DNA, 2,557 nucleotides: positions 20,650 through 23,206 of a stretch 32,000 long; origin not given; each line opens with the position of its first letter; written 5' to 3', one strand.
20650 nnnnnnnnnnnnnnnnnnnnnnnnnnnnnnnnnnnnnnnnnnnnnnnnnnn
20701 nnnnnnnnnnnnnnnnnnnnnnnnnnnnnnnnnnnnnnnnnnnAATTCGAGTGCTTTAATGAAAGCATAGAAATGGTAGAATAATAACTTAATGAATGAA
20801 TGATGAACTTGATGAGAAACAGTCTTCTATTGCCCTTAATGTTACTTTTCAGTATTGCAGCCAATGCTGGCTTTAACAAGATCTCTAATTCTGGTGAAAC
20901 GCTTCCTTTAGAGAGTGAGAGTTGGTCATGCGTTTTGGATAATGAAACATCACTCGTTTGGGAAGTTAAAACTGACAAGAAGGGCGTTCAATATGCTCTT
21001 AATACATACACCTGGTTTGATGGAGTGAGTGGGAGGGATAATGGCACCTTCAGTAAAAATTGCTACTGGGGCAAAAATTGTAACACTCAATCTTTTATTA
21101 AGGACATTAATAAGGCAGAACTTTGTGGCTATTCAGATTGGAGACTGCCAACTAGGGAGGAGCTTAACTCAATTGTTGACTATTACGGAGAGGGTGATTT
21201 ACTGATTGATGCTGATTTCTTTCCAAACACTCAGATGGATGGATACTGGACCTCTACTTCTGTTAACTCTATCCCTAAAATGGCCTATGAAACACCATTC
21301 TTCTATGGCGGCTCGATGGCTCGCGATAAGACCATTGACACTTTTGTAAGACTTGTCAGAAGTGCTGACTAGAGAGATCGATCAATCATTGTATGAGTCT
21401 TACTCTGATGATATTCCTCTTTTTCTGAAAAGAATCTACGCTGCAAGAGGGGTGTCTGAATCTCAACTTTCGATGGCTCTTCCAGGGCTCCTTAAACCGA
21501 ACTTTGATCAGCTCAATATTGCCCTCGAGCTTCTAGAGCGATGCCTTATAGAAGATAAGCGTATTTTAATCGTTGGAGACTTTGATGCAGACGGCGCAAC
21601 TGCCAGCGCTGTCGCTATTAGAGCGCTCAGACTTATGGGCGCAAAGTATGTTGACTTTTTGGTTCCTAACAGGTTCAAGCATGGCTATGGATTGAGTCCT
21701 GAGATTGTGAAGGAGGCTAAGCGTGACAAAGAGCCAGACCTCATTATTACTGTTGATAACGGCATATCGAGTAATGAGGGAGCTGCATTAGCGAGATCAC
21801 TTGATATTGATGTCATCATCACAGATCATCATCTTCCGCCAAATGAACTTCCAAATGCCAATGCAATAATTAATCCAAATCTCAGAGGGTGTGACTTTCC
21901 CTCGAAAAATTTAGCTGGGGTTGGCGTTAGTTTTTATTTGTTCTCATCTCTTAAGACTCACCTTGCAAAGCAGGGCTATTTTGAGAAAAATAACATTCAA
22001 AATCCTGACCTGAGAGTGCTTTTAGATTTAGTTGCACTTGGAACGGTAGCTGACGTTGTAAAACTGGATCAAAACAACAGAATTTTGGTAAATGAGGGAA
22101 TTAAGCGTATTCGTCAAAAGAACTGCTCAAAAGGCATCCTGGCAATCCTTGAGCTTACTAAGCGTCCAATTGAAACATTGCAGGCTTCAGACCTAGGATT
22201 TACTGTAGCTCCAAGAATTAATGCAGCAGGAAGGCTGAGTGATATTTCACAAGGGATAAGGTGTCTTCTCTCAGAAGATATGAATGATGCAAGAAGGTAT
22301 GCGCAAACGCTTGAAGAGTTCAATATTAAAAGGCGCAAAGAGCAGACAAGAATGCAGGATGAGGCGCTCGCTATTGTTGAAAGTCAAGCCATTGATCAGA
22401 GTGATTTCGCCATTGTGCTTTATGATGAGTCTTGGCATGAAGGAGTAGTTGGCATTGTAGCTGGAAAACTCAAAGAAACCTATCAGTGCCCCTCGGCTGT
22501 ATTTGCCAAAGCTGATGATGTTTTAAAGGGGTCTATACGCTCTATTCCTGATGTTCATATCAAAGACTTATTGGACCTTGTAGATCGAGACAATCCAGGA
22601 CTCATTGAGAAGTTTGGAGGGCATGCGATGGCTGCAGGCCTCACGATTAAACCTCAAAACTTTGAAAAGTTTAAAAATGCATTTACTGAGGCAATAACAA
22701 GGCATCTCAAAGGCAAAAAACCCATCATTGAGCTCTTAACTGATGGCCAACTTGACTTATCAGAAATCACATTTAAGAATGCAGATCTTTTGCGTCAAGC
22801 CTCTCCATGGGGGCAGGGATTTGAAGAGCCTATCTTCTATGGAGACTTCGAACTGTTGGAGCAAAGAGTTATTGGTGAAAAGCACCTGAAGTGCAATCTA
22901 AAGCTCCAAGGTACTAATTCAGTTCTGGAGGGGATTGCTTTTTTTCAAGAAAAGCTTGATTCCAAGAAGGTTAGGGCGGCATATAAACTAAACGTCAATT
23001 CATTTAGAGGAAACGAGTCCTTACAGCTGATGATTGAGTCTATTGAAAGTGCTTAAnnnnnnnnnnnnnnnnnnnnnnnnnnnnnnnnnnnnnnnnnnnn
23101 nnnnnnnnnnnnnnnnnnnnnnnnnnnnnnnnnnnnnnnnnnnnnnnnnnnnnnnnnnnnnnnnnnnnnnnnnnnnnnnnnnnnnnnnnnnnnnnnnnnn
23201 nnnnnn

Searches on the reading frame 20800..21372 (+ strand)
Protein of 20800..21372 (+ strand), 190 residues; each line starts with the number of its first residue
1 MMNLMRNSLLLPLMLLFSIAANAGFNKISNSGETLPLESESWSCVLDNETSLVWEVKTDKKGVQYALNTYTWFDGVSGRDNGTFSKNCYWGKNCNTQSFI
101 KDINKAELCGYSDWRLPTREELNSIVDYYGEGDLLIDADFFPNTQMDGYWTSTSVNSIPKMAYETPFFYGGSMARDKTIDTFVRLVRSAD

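Call 8: search_protein_families(library=pfam, proteins=[window:20800-21372:+], max_evalue=0.00001)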
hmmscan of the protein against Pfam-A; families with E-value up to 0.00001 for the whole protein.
window:20800-21372:+ (190 aa): 1 family
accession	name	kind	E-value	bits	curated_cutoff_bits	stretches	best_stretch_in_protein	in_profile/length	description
PF07603.17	Lcl_C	-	8.3e-26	91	34.9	1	44-187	2-117/117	Lcl C-terminal domain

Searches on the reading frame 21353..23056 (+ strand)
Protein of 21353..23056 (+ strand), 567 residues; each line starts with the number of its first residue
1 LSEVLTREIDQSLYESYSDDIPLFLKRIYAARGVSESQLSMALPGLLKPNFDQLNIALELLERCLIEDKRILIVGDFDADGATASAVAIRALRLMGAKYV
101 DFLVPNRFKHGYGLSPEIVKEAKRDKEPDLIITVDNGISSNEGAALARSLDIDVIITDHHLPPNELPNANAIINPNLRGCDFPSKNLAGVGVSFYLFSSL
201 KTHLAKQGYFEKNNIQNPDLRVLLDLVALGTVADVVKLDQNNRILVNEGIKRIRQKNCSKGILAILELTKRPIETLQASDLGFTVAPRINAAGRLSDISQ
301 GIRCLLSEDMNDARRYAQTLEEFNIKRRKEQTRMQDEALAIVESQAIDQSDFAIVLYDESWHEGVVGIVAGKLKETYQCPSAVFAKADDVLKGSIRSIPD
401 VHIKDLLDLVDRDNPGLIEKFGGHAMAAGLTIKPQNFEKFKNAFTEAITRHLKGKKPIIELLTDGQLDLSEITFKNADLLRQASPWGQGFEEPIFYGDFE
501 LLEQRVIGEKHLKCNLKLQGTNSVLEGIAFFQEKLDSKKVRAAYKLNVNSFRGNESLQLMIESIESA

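Call 8: search_protein_families(library=pfam, proteins=[window:21353-23056:+], max_evalue=0.00001)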
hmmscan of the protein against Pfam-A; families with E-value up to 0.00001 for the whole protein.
window:21353-23056:+ (567 aa): 3 families
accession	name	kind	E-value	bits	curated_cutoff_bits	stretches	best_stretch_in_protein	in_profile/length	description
PF01368.27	DHH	-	4.7e-24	85.5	28.1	1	70-231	1-125/125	DHH family, N-terminal domain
PF17768.7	RecJ_OB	-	9.6e-24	84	27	1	463-562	1-106/107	RecJ OB domain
PF02272.25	DHHA1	-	1.4e-17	64.4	25.9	1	353-448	4-100/102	DHHA1 domain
